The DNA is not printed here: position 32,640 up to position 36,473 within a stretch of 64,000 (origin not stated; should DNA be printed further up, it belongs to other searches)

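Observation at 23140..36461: Seven-gene operon: giant anchorless SBP, two full permease pairs, NHL/Yip1 membrane fusion and a 1,182-aa secreted protein, with no ATPase or regulator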

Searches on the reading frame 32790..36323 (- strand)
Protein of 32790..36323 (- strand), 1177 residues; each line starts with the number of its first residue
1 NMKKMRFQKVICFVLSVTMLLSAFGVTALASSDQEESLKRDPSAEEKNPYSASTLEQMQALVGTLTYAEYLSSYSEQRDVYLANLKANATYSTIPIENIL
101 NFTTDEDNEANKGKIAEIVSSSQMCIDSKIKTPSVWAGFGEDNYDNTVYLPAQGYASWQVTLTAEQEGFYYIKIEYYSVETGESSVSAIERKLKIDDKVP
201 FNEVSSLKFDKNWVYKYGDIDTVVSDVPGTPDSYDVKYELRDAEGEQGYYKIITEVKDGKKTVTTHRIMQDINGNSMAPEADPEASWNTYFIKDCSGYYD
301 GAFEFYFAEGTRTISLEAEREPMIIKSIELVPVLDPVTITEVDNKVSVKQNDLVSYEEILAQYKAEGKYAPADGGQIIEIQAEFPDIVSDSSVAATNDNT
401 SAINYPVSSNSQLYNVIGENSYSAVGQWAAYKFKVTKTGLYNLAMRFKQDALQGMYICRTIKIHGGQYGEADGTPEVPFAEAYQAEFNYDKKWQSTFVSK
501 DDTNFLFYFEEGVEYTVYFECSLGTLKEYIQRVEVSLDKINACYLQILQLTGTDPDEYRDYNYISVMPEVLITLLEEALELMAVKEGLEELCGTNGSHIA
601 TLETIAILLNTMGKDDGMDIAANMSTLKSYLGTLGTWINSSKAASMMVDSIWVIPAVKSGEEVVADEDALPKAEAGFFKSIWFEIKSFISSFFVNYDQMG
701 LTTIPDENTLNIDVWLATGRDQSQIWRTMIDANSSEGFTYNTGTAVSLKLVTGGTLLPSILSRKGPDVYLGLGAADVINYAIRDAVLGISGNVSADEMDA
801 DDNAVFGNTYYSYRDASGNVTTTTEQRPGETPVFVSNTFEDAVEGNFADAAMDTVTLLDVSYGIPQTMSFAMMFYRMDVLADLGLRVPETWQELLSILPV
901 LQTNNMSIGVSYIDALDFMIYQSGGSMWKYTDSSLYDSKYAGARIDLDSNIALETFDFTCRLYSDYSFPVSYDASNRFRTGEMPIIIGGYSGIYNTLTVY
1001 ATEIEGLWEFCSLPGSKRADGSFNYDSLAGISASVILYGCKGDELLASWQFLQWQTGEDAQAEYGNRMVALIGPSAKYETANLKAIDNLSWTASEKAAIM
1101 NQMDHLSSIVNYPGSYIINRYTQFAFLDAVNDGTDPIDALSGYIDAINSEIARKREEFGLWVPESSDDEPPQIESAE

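Call 4: search_protein_families(library=pfam, proteins=[window:32790-36323:-], max_evalue=0.01)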
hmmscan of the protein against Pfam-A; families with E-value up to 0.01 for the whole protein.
window:32790-36323:- (1177 aa): 0 families

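Call 5: search_protein_families(library=ncbifam, proteins=[window:32790-36323:-], max_evalue=0.01)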
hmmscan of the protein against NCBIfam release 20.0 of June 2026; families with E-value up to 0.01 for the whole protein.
window:32790-36323:- (1177 aa): 0 families

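Call 11: search_solved_structures(query=window:32790-36323:-, max_evalue=1)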
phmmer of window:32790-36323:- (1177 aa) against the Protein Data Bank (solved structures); distinct sequences matched with E-value up to 1: 12.
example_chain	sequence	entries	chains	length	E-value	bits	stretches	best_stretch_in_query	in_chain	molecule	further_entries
5ysb_A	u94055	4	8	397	8.5e-07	30.3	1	853-1060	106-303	Lin1841 protein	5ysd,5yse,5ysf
8vqk_A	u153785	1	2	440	0.00031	21.8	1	837-958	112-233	Putative ABC transporter periplasmic-binding protein YcjN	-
2hq0_A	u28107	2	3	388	0.03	15.2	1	859-915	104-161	Sugar ABC transporter, sugar-binding protein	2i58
2heu_A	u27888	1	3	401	0.031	15.1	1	859-915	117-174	Sugar ABC transporter, sugar-binding protein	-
2hfb_A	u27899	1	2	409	0.032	15.1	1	859-915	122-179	Sugar ABC transporter, sugar-binding protein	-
6pql_A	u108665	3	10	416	0.033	15.1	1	859-915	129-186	ABC transporter sugar-binding protein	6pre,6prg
3uor_A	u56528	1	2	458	0.071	14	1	851-901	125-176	ABC transporter sugar binding protein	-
7v09_A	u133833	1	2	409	0.072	13.9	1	847-1102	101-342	Multiple sugar transport system periplasmic sugar-binding protein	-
4ry1_A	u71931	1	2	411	0.084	13.7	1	845-994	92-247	Periplasmic solute binding protein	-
9lff_A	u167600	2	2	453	0.11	13.4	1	863-1067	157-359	SN-glycerol-3-phophate ABC transporter, periplasmic SN-glycerol-3-phosphate-binding protei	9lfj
6pw4_A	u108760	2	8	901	0.82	10.4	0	2-72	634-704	TRP-like ion channel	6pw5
7c1b_A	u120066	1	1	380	0.95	10.2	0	855-902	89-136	Sugar ABC transporter, periplasmic sugar-binding protein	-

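Call 28: find_homologous_proteins(query=window:32790-36323:-, max_evalue=0.00001)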
Query window:32790-36323:- (1177 aa): 483 proteins with E <= 0.00001 among 8000 candidates; the best 120 are listed.
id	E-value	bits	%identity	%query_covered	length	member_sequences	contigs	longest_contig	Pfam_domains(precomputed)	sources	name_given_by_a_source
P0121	0.0e+0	2659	100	100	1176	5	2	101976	-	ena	-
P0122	0.0e+0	2428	90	100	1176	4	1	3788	-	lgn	-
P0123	0.0e+0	2379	89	100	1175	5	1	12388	-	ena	-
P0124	0.0e+0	2359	88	100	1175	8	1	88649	-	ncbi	-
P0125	0.0e+0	2358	88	100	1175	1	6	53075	-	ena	-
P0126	0.0e+0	2355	88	100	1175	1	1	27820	-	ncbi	-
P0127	0.0e+0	2351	87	100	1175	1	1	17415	-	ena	-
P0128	0.0e+0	2349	87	100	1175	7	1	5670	-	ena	-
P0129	0.0e+0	2339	87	99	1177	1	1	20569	-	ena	-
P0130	0.0e+0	2337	87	100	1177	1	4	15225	-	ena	-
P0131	0.0e+0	2267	84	100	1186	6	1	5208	PF13416.12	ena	-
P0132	0.0e+0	2245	84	100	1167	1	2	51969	-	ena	-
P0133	0.0e+0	2243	84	100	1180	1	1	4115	-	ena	-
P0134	0.0e+0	2240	83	100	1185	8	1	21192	-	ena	-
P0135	0.0e+0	2239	83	100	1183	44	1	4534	-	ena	-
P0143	0.0e+0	2143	81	100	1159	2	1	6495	PF13416.12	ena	-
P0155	0.0e+0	2056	78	100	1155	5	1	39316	PF13416.12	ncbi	-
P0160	0.0e+0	1987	75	100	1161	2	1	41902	PF13416.12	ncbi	-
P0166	0.0e+0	1948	75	100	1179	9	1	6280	PF13416.12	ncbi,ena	-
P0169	0.0e+0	1921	73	100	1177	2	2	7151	PF13416.12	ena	-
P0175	0.0e+0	1823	70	100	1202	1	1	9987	PF13416.12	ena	-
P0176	0.0e+0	1781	69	99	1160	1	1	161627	PF13416.12,PF01547.31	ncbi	-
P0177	0.0e+0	1779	69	100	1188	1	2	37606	PF13416.12,PF01547.31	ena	-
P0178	0.0e+0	1743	68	100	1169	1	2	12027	PF13416.12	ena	-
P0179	0.0e+0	1736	68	100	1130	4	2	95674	PF13416.12,PF01547.31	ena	-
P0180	0.0e+0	1713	67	99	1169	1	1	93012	PF13416.12,PF01547.31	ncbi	-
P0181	0.0e+0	1692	67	100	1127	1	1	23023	PF13416.12,PF01547.31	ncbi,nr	ncbi:MAG: extracellular solute-binding protein [Clostridia bacterium]|nr:extracellular solute-bindin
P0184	0.0e+0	1669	65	100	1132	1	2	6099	PF13416.12,PF01547.31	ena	-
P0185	0.0e+0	1665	83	77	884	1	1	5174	PF13416.12,PF01547.31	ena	-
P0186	0.0e+0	1660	66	100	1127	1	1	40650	PF13416.12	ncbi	-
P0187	0.0e+0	1659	65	100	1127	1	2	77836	PF13416.12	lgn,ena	-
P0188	0.0e+0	1658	65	99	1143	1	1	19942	PF13416.12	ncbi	-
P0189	0.0e+0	1656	66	100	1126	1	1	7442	PF13416.12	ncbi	-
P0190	0.0e+0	1640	65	99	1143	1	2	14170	PF13416.12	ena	-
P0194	0.0e+0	1630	64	100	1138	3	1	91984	PF13416.12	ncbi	-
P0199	0.0e+0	1606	64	100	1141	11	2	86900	PF13416.12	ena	-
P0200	0.0e+0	1605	65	100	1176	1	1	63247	PF13416.12,PF01547.31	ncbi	-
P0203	0.0e+0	1598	63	100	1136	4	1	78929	PF13416.12,PF01547.31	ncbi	-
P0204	0.0e+0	1596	63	99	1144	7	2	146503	PF13416.12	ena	-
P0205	0.0e+0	1576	62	100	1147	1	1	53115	PF13416.12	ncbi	-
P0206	0.0e+0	1567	62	100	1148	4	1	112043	PF13416.12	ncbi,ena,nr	ncbi:MAG: extracellular solute-binding protein [Clostridia bacterium]|nr:extracellular solute-bindin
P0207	0.0e+0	1564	63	100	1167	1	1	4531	PF13416.12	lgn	-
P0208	0.0e+0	1551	62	100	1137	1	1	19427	PF13416.12,PF01547.31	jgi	-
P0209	0.0e+0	1550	62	100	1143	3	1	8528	PF13416.12,PF01547.31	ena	-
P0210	0.0e+0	1536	61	100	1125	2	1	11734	PF13416.12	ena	-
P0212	0.0e+0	1533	62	100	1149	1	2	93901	PF13416.12,PF01547.31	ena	-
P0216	0.0e+0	1507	61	99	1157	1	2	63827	-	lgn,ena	-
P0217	0.0e+0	1506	61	100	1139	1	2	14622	PF13416.12,PF01547.31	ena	-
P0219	0.0e+0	1505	61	99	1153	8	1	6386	PF13416.12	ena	-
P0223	0.0e+0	1489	60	100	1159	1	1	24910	PF13416.12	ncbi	-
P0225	0.0e+0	1478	61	99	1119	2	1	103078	PF13416.12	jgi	-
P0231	0.0e+0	1462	58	100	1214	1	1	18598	PF13416.12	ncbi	-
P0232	0.0e+0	1461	59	100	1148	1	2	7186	PF13416.12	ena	-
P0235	0.0e+0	1455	59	100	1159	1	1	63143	PF13416.12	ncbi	-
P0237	0.0e+0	1451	59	99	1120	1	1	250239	PF13416.12,PF01547.31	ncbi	-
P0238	0.0e+0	1450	60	99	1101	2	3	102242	PF13416.12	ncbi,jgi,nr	ncbi:MAG: extracellular solute-binding protein [Ruminococcaceae bacterium]|nr:extracellular solute-b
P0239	0.0e+0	1450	58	100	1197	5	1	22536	PF13416.12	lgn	-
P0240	0.0e+0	1449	58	100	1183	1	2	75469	PF13416.12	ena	-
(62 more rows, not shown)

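Call 37: search_solved_structures(query=A2, max_evalue=0.1)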
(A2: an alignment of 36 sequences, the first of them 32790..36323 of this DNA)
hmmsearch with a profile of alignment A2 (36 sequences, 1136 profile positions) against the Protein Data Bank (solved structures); distinct sequences matched with E-value up to 0.1: 4.
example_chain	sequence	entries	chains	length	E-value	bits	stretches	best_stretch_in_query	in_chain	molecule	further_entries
5ysb_A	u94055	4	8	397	0.00018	22.6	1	800-854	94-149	Lin1841 protein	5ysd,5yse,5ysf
8vqk_A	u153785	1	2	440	0.0011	20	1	785-919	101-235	Putative ABC transporter periplasmic-binding protein YcjN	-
3vxb_A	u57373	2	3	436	0.069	14.1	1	806-860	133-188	Putative sugar-binding lipoprotein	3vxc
3uor_A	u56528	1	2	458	0.091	13.7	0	811-859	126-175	ABC transporter sugar binding protein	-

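Call 50: predict_structure(alignment_id=A2)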
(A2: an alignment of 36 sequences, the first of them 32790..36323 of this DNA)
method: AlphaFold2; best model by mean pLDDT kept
length: 1177 residues; sequences in the alignment: 36
mean_pLDDT: 69.0   pTM: 0.64
mean pLDDT of the five models: 69.0, 63.6, 63.5, 61.5, 57.8
residues with pLDDT >= 90: 113; 70-90: 552; 50-70: 273; < 50: 239
segments of 3 or more residues with pLDDT < 50: 1-6, 8-12, 14-36, 41-43, 271-275, 391-416, 418-424, 449-456, 675-680, 686-734, 746-784, 902-911, 965-983, 995-1006, 1069-1076
pLDDT, mean of each block of 10 residues (from residue 1): 45 42 28 42 58 63 69 86 85 89 82 85 89 83 91 90 90 90 73 86 80 71 82 74 63 81 76 50 83 75 89 89 92 79 56 80 89 83 65 42 38 45 59 89 72 51 88 84 75 71 89 87 74 81 75 70 85 92 83 61 86 84 75 63 62 88 85 52 49 40 44 31 32 54 50 33 33 38 55 72 86 75 84 84 78 58 64 67 70 65 42 65 80 77 83 80 45 29 54 46 46 75 72 62 77 77 62 49 74 72 68 61 74 77 85 71 79 66
secondary structure, 60 per line:
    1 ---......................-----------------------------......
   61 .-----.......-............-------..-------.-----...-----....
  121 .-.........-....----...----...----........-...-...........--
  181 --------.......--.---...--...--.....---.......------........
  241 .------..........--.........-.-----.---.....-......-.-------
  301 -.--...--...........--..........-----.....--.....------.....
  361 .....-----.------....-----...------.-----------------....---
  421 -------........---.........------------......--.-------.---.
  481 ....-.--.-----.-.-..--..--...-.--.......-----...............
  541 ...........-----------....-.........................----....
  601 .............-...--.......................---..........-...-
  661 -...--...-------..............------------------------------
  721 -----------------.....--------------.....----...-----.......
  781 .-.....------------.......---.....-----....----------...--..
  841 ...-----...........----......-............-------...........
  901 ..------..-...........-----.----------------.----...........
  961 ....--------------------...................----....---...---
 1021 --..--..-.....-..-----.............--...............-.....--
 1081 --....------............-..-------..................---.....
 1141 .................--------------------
elements in order (helices of 4 or more, strands of 3 or more residues): H4-25 H55-61 H67-73 H75-86 H123-131 H133-136 E148-150 E155-162 E168-178 E189-195 E207-209 E212-216 E220-226 E233-241 E248-257 E260-268 E280-284 E286-291 E305-307 E310-320 E323-332 E338-342 E345-349 H356-365 E378-381 E387-389 E414-417 E428-435 E439-447 E460-465 H480-484 E507-509 E514-520 H526-551 H563-566 H568-592 H597-613 H620-642 E646-655 E657-659 E662-664 H677-690 H738-742 H757-761 H774-781 H800-806 E810-814 E820-823 E834-836 H839-843 H849-859 E864-869 E871-876 H877-882 H891-902 H912-922 H950-964 E985-989 H990-1003 E1008-1011 E1015-1017 E1030-1034 H1043-1055 H1058-1072 H1074-1078 H1083-1086 H1093-1104 H1115-1132 H1136-1157

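Call 58: fold_search(model_id=the predicted structure, library=pdb)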
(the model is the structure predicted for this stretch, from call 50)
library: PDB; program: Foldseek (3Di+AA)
matches with E <= 10: 992; with E <= 0.001: 730
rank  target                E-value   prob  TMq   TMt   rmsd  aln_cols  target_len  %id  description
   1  7c0r_B                2.5e-10  1.00  0.22  0.61   3.8       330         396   18  Crystal structure of a dinucleotide-binding protein (F79A) of ABC transporter endogenously bound to uridylyl-3'-5'-pho (released 2021-03-10)
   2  7c16_B                5.4e-10  1.00  0.21  0.57   5.2       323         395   19  Crystal structure of a dinucleotide-binding protein (Y224A/Y246A) of ABC transporter endogenously bound to uridylyl-3' (released 2021-03-10)
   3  7c19_A                6.0e-10  1.00  0.22  0.61   3.7       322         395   19  Crystal structure of a dinucleotide-binding protein (Y224A/Y246A) of ABC transporter endogenously bound to uridylyl-3' (released 2021-03-10)
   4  7c0r_A                6.6e-10  1.00  0.21  0.59   4.0       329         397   18  Crystal structure of a dinucleotide-binding protein (F79A) of ABC transporter endogenously bound to uridylyl-3'-5'-pho (released 2021-03-10)
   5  7c0z_A                6.6e-10  1.00  0.21  0.58   5.2       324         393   18  Crystal structure of a dinucleotide-binding protein (Y246A) of ABC transporter endogenously bound to uridylyl-3'-5'-ph (released 2021-03-10)
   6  7c0t_B                6.9e-10  1.00  0.21  0.57   5.4       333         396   19  Crystal structure of a dinucleotide-binding protein (N81A) of ABC transporter endogenously bound to uridylyl-3'-5'-pho (released 2021-03-10)
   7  7c0k_B                7.3e-10  1.00  0.22  0.60   4.0       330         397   18  Crystal structure of a dinucleotide-binding protein of ABC transporter endogenously bound to uridylyl-3'-5'-phospho-gu (released 2021-03-10)
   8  7c16_A                8.0e-10  1.00  0.22  0.61   3.7       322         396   18  Crystal structure of a dinucleotide-binding protein (Y224A/Y246A) of ABC transporter endogenously bound to uridylyl-3' (released 2021-03-10)
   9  7c0o_A                8.0e-10  1.00  0.21  0.58   4.5       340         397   18  Crystal structure of a dinucleotide-binding protein (Y56F) of ABC transporter endogenously bound to uridylyl-3'-5'-pho (released 2021-03-10)
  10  7c0w_B                8.0e-10  1.00  0.20  0.56   5.6       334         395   19  Crystal structure of a dinucleotide-binding protein (Y224A) of ABC transporter endogenously bound to uridylyl-3'-5'-ph (released 2021-03-10)
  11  7c0t_A                8.4e-10  1.00  0.21  0.56   5.7       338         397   19  Crystal structure of a dinucleotide-binding protein (N81A) of ABC transporter endogenously bound to uridylyl-3'-5'-pho (released 2021-03-10)
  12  7c0y_A                9.7e-10  1.00  0.21  0.60   3.8       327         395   18  Crystal structure of a dinucleotide-binding protein (Y246A) of ABC transporter endogenously bound to uridylyl-3'-5'-ph (released 2021-03-10)
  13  7c14_B                1.0e-09  1.00  0.22  0.61   3.7       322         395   18  Crystal structure of a dinucleotide-binding protein (Q274A) of ABC transporter endogenously bound to uridylyl-3'-5'-ph (released 2021-03-10)
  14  7c0k_A                1.1e-09  1.00  0.21  0.58   4.3       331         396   18  Crystal structure of a dinucleotide-binding protein of ABC transporter endogenously bound to uridylyl-3'-5'-phospho-gu (released 2021-03-10)
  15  7c14_A                1.2e-09  1.00  0.22  0.61   3.6       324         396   18  Crystal structure of a dinucleotide-binding protein (Q274A) of ABC transporter endogenously bound to uridylyl-3'-5'-ph (released 2021-03-10)
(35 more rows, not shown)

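Call 89: find_encoding_contigs(protein=P0121, flank=3000, max_places=2)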
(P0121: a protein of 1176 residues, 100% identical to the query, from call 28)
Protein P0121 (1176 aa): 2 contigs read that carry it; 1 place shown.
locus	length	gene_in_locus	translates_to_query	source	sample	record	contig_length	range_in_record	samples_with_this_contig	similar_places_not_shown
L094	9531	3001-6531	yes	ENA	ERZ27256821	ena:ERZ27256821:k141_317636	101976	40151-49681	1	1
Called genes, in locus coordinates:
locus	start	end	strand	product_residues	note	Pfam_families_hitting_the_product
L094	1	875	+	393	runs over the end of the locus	PF00266:Aminotran_5, PF01212:Beta_elim_lyase, PF01041:DegT_DnrJ_EryC1 (weak)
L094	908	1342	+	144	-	PF01592:NifU_N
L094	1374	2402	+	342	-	PF03054:tRNA_Me_trans, PF20259:tRNA_Me_trans_M, PF20258:tRNA_Me_trans_C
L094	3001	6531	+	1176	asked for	-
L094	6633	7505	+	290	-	PF00528:BPD_transp_1 (weak)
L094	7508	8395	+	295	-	PF00528:BPD_transp_1 (weak)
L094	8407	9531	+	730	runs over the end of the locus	PF04893:Yip1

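Call 102: search_protein_families(library=padloc, proteins=[window:32790-36320:-], max_evalue=0.001)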
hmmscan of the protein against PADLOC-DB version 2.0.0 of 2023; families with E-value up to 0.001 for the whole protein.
window:32790-36320:- (1176 aa): 0 families
